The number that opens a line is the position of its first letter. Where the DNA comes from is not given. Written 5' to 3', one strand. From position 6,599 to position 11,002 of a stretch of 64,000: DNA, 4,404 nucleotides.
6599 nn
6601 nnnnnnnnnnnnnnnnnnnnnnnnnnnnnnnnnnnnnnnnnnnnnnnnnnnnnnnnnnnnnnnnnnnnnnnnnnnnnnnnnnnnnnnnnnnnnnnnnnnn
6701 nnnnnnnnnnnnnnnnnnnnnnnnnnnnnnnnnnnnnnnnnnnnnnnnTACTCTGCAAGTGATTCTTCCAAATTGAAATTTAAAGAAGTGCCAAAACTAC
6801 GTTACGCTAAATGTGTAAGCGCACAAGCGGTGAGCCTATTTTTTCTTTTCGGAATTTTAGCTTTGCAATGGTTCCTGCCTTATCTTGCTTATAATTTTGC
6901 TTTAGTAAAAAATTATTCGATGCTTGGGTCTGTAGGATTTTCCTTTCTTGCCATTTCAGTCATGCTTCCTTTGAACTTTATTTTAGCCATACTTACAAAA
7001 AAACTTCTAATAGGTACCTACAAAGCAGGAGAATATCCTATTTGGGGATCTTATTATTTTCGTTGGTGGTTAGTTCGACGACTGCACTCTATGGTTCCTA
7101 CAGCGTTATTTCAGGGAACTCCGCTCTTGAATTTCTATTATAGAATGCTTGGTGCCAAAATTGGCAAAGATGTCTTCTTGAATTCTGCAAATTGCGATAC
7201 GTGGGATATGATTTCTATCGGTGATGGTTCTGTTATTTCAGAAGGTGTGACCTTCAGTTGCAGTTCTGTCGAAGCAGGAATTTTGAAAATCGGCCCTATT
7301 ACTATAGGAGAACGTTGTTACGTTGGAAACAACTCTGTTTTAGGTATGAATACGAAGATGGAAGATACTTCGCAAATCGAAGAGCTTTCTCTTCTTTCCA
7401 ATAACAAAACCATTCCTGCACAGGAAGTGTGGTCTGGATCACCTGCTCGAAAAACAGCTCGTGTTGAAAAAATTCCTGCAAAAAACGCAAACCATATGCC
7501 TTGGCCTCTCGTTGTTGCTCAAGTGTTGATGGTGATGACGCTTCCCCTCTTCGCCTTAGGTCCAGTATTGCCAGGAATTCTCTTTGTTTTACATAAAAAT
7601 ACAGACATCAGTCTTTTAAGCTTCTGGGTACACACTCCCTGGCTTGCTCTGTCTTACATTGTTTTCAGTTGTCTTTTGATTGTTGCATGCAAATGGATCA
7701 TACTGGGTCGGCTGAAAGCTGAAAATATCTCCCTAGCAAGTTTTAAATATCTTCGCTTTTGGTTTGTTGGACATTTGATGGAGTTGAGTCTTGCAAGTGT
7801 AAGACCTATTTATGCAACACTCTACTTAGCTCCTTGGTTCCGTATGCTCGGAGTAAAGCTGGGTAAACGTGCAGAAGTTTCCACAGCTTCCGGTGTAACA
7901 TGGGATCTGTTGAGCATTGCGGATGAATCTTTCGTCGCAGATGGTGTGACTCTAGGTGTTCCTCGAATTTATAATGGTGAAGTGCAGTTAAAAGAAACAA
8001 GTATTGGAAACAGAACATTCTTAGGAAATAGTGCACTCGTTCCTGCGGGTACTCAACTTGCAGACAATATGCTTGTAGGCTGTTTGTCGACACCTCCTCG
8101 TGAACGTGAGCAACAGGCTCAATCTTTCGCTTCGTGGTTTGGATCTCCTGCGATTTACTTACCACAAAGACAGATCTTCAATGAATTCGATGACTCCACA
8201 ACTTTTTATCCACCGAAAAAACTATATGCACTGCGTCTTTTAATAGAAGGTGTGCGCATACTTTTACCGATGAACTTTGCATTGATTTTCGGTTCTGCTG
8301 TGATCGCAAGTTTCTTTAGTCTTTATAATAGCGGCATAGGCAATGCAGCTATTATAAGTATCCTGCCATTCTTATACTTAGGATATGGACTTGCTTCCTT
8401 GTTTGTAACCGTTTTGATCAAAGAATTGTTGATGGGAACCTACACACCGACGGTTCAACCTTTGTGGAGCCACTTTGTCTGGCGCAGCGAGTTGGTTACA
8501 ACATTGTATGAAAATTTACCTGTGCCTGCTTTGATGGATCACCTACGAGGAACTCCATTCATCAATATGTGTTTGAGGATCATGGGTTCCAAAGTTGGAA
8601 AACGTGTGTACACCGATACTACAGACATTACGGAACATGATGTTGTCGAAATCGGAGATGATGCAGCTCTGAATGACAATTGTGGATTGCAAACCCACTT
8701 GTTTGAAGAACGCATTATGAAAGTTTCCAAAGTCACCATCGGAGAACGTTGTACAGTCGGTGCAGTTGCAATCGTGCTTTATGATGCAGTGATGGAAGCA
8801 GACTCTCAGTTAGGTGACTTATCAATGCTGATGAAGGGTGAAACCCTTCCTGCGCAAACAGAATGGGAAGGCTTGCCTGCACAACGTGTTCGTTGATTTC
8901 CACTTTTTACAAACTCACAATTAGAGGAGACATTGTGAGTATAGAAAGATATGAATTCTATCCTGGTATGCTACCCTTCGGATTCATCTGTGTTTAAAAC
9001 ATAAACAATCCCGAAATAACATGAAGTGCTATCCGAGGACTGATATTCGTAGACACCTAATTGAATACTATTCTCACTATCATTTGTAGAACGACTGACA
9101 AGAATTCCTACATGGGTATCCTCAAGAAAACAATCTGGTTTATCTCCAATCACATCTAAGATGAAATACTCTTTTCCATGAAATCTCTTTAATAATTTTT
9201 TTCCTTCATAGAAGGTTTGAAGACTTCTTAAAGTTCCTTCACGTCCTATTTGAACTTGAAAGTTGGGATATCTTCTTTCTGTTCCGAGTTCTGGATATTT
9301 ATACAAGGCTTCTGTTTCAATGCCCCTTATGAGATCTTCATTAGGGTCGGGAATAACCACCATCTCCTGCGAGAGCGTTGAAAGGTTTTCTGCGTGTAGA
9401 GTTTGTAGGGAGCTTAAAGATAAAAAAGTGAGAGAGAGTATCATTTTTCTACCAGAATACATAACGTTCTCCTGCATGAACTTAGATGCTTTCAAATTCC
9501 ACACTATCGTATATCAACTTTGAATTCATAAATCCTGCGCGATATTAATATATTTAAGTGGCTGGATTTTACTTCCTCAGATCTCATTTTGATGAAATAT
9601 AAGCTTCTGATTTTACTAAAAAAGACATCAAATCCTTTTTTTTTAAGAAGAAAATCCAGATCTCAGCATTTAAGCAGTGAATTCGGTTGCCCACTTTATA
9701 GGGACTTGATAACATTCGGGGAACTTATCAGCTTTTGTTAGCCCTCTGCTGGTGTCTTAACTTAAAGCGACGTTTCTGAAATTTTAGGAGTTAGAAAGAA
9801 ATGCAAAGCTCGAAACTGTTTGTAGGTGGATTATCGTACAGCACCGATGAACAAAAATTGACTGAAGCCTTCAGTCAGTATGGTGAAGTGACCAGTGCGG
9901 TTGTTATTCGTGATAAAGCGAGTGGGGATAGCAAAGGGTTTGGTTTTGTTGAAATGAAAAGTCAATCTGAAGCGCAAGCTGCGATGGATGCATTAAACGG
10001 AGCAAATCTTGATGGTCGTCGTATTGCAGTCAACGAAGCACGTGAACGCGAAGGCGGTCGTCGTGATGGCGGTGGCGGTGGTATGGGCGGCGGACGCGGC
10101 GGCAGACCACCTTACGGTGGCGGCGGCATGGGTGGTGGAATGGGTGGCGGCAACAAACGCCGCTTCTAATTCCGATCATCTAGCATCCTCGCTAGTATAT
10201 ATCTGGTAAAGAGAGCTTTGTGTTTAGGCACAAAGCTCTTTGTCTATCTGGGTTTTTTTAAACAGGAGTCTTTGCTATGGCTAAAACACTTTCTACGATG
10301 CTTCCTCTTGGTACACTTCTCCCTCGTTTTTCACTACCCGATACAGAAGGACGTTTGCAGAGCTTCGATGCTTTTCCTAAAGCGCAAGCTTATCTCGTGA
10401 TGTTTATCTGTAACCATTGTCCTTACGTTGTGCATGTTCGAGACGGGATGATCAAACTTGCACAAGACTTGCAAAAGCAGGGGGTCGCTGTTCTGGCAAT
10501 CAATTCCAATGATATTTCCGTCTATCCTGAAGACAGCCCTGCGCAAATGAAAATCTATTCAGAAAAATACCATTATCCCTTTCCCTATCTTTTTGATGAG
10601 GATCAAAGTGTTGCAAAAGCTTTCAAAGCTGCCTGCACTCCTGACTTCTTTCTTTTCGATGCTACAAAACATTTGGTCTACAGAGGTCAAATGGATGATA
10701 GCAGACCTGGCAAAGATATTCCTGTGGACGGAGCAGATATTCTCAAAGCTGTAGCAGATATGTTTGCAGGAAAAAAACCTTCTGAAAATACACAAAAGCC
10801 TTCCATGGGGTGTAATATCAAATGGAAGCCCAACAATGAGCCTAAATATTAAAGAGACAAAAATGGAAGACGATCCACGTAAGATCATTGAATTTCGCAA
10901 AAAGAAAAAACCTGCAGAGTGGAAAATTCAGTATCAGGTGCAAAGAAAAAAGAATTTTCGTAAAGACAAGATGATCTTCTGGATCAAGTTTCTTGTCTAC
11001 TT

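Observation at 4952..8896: Pls/PosA-type membrane NRPS: predicted synthetase for a cationic homopoly(amino acid), possibly a diamino-acid polymer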

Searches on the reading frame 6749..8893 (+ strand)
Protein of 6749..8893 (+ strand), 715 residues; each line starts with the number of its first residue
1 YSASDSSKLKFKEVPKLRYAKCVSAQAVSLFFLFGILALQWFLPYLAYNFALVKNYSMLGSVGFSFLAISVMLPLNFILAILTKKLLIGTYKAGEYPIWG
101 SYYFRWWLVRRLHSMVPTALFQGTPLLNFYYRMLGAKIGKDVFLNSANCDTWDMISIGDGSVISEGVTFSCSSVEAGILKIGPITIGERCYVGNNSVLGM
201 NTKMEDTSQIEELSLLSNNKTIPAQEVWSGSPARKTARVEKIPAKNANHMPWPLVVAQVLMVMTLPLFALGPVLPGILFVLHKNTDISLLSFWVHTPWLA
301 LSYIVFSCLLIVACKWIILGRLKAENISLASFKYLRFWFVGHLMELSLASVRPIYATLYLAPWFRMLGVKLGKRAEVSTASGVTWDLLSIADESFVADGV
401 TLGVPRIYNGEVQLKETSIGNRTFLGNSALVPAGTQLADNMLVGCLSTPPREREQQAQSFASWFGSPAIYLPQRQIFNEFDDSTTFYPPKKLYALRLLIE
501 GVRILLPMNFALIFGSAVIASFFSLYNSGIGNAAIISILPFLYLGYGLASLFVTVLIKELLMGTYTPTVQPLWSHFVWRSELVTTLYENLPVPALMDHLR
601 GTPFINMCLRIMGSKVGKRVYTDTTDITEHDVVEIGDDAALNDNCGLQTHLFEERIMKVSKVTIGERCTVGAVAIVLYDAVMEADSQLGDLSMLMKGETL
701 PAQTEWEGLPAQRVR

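Call 57: predict_structure(alignment_id=A1)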
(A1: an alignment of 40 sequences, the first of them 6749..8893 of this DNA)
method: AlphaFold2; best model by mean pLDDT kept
length: 715 residues; sequences in the alignment: 40
mean_pLDDT: 90.8   pTM: 0.90
mean pLDDT of the five models: 90.8, 90.6, 89.8, 89.2, 88.8
residues with pLDDT >= 90: 498; 70-90: 202; 50-70: 8; < 50: 7
segments of 3 or more residues with pLDDT < 50: 1-7
pLDDT, mean of each block of 10 residues (from residue 1): 47 91 97 93 84 88 90 92 95 94 96 91 92 96 91 96 95 94 97 96 98 95 97 94 91 93 87 77 71 88 90 94 95 94 82 82 92 85 88 90 91 95 92 94 93 90 91 77 83 89 93 90 85 88 96 97 94 89 93 96 97 96 95 97 94 86 97 94 96 92 91 83
secondary structure, 60 per line:
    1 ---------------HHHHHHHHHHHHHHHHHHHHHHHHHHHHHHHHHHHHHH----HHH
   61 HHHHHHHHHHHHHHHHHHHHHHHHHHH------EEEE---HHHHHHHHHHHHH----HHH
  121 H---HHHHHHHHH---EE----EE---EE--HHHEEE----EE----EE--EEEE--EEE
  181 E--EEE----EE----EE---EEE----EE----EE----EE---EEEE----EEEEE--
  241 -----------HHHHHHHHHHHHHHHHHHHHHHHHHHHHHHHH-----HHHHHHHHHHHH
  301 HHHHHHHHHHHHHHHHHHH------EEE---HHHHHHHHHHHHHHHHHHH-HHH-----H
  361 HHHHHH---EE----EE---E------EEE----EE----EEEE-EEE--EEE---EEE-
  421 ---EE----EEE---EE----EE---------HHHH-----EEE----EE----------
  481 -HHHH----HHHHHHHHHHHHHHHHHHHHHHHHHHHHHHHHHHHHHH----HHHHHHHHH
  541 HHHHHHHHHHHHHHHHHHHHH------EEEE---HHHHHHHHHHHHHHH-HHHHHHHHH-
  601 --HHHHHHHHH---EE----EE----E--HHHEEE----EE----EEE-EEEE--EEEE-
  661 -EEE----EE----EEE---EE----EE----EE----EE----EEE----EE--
elements in order (helices of 4 or more, strands of 3 or more residues): H16-53 H58-87 E94-97 H101-113 H118-121 H125-133 E155-157 E172-175 E178-181 E184-186 E202-204 E226-229 E234-238 H252-283 H289-319 E326-328 H332-350 H360-366 E388-390 E401-404 E406-408 E411-413 E417-419 E430-432 H453-456 E462-464 H482-485 H490-527 H532-561 E568-571 H575-589 H591-599 H603-611 E633-635 E646-648 E650-653 E656-659 E662-664 E675-677 E705-707
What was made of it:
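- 6821..8881 (+): C-terminal polymerisation and membrane domain, aa 624-1310. AF2 model pLDDT 90.8, pTM 0.90 (call 57).
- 6806..7015 (+): TM hairpin 1 (aa ~619-647 and 656-688). Long helices H16-53 and H58-87 in the model (call 57).
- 7154..7462 (+): Left-handed beta-helix repeat 1 (aa ~735-837). Short regular strands in the model (call 57).
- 7847..8140 (+): Left-handed beta-helix repeat 2 (aa ~966-1063). Model (call 57).
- On Pls/PosA family (cationic homo-poly-amino-acid synthetases; NCBIfam TIGR02353): AF2 model pLDDT 90.8 (call 57).
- Checked: The AF2 model confirms three units of TM hairpin plus beta-helix (call 57).
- The AF2 model of aa 600-1314 has pLDDT 90.8 and pTM 0.90 and shows three units of TM hairpin plus beta-helix (call 57).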

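Call 59: fold_search(model_id=the predicted structure, library=pdb)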
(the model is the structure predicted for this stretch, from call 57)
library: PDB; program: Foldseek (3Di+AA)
matches with E <= 10: 475; with E <= 0.001: 13
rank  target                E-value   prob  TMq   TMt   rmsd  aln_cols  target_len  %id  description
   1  4isx_B                2.3e-04  1.00  0.17  0.58   5.2       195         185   19  The crystal structure of maltose o-acetyltransferase from clostridium difficile 630 in complex with acetyl-coa (released 2013-01-30)
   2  4ihh_E                3.4e-04  1.00  0.09  0.19  15.9       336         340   11  Chasing Acyl Carrier Protein Through a Catalytic Cycle of Lipid A Production (released 2013-11-13)
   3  7ar9_z                4.2e-04  1.00  0.13  0.34   8.7       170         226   20  Cryo-EM structure of Polytomella Complex-I (membrane arm) (released 2021-12-08)
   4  3ftt                  5.2e-04  1.00  0.14  0.51   2.2       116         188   24  Crystal Structure of the galactoside O-acetyltransferase from Staphylococcus aureus (released 2009-03-03)
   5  3hjj_A                5.2e-04  1.00  0.15  0.50   7.5       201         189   12  Crystal Structure of Maltose O-acetyltransferase from Bacillus anthracis (released 2009-06-02)
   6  4ihh_B                5.4e-04  1.00  0.09  0.19  15.9       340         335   11  Chasing Acyl Carrier Protein Through a Catalytic Cycle of Lipid A Production (released 2013-11-13)
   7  4ihh_F                5.9e-04  1.00  0.09  0.19  15.9       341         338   11  Chasing Acyl Carrier Protein Through a Catalytic Cycle of Lipid A Production (released 2013-11-13)
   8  4ihf_D                7.0e-04  1.00  0.09  0.18  16.4       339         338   11  Chasing Acyl Carrier Protein Through a Catalytic Cycle of Lipid A Production (released 2013-11-13)
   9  8j9h_G1               8.3e-04  1.00  0.12  0.20  21.5       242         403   16  Cryo-EM structure of Euglena gracilis respiratory complex I, deactive state (released 2024-02-28)
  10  4ihf_A                8.7e-04  1.00  0.09  0.18  16.2       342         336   11  Chasing Acyl Carrier Protein Through a Catalytic Cycle of Lipid A Production (released 2013-11-13)
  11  4ihg_C                9.1e-04  1.00  0.09  0.19  15.5       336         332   12  Chasing Acyl Carrier Protein Through a Catalytic Cycle of Lipid A Production (released 2013-11-13)
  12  3srt_B                9.5e-04  1.00  0.17  0.55   5.4       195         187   18  The crystal structure of a maltose O-acetyltransferase from Clostridium difficile 630 (released 2011-08-03)
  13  8gym_G2               9.5e-04  0.99  0.09  0.21  11.5       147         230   22  Cryo-EM structure of Tetrahymena thermophila respiratory mega-complex MC IV2+(I+III2+II)2 (released 2023-06-14)
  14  9qez_B                1.1e-03  1.00  0.10  0.32   9.1       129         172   23  Carbonic anhydrase mutant (released 2025-12-10)
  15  6wye_E                1.2e-03  1.00  0.13  0.35  14.9       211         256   15  Crystal structure of Neisseria gonorrhoeae serine acetyltransferase (CysE) (released 2021-06-09)
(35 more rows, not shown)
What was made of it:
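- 7154..7462 (+): Foldseek hits to LbH acetyltransferases (call 59).
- On Pls/PosA family (cationic homo-poly-amino-acid synthetases; NCBIfam TIGR02353): LbH fold matches (call 59).
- Its nearest solved folds are LbH acetyl/acyltransferases (call 59). The nearest solved folds are single-transfer acetyl/acyltransferases (call 59).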

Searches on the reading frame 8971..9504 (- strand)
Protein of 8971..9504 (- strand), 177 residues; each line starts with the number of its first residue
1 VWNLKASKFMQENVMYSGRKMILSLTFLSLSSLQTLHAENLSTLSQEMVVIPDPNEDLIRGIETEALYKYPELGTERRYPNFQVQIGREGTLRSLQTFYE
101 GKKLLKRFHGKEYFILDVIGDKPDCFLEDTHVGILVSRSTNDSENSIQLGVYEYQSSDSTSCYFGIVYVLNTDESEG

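Call 24: search_protein_families(library=pfam, proteins=[window:8971-9504:-], max_evalue=0.01)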
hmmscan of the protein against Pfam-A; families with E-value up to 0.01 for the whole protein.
window:8971-9504:- (177 aa): 0 families

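Call 50: search_protein_families(library=pfam, proteins=[window:8971-9504:-], max_evalue=10)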
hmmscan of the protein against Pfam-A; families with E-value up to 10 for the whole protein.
window:8971-9504:- (177 aa): 1 family
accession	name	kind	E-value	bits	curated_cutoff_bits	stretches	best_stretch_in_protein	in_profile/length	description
PF23040.1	PH_SSH1-like_1st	-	0.037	14.4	27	1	135-173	34-72/150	Protein phosphatase Slingshot homolog 1-like, PH domain-like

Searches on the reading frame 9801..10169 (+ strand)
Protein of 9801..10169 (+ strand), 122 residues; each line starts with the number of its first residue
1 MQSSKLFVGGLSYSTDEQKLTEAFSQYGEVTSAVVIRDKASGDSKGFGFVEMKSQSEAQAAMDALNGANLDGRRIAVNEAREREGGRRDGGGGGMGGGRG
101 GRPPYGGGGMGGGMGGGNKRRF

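Call 24: search_protein_families(library=pfam, proteins=[window:9801-10169:+], max_evalue=0.01)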
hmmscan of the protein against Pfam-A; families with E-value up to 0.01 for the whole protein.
window:9801-10169:+ (122 aa): 4 families
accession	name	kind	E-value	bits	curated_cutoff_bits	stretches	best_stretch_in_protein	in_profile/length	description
PF00076.28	RRM_1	-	9.3e-24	83.5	20.7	1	6-75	1-69/70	RNA recognition motif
PF13893.12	RRM_5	-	8.8e-06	25.9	27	1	2-79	25-98/125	RNA recognition motif. (a.k.a. RRM, RBD, or RNP domain)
PF16367.11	RRM_7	-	0.00012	22.5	27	1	3-54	1-58/94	RNA recognition motif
PF02407.22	Viral_Rep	-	0.0071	17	26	1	28-82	21-77/82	Putative viral replication protein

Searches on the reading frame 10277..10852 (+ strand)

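Call 24: search_protein_families(library=pfam, proteins=[window:10277-10852:+], max_evalue=0.01)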
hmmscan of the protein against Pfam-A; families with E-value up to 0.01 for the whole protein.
window:10277-10852:+ (191 aa): 5 families
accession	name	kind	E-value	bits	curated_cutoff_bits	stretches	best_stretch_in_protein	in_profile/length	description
PF00578.27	AhpC-TSA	-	1.2e-17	64.4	26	1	12-135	2-123/124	AhpC/TSA family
PF08534.16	Redoxin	-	5e-17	62.5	26.6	1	12-144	3-139/148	Redoxin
PF02630.20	SCO1-SenC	-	0.00031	21.1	22.8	1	17-115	3-99/134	SCO1/SenC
PF13098.12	Thioredoxin_2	-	0.0008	20.2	27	1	36-140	5-96/104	Thioredoxin-like domain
PF13905.12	Thioredoxin_8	-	0.0018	19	27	1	39-129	4-90/94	Thioredoxin-like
